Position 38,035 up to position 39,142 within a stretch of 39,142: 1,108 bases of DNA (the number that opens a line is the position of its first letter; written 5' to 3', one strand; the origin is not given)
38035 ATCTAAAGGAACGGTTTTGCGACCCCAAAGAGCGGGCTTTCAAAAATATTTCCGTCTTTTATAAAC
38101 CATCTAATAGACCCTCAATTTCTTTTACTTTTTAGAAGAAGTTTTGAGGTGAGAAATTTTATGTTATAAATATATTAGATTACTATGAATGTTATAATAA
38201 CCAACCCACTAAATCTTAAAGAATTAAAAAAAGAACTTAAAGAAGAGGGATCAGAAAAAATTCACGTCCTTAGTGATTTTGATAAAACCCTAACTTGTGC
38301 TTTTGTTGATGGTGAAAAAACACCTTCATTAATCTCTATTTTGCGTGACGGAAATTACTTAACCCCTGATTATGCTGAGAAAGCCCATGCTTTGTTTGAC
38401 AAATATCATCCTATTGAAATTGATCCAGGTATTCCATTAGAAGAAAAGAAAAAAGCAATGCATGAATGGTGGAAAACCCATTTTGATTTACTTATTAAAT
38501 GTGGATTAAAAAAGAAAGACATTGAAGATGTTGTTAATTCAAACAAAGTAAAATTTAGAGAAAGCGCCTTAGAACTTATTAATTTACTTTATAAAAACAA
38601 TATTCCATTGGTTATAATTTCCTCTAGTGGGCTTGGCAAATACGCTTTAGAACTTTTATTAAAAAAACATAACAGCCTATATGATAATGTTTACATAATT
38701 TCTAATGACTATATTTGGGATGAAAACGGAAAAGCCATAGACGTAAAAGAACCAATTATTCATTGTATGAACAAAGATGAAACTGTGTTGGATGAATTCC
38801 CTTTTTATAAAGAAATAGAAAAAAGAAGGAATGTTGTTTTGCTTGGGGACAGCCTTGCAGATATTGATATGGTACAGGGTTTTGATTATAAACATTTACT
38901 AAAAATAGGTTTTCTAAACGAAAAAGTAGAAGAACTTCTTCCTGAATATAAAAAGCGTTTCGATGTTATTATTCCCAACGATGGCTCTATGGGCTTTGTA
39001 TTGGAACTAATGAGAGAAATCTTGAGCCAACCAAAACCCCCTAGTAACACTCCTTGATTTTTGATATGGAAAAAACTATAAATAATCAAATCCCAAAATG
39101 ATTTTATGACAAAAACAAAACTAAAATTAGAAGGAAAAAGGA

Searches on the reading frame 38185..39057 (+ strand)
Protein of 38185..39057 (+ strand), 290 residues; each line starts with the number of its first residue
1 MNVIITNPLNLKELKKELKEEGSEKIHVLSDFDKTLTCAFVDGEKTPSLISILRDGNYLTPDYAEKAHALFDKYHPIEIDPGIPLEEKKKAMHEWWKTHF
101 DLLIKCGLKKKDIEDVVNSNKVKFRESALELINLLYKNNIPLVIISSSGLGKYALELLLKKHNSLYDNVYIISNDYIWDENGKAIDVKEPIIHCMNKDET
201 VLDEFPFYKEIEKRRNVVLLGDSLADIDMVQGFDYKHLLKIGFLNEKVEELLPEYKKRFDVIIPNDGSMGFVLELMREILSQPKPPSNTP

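Call 61: search_protein_families(library=pfam, proteins=[window:38185-39057:+], max_evalue=0.01)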
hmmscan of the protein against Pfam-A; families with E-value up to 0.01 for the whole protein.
window:38185-39057:+ (290 aa): 2 families
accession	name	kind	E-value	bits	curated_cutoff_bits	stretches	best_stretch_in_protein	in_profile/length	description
PF05822.18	UMPH-1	-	8.4e-69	232.3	23.7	1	35-279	2-245/246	Pyrimidine 5'-nucleotidase (UMPH-1)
PF12710.13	HAD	-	0.0035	18.2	27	0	28-229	1-187/189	haloacid dehalogenase-like hydrolase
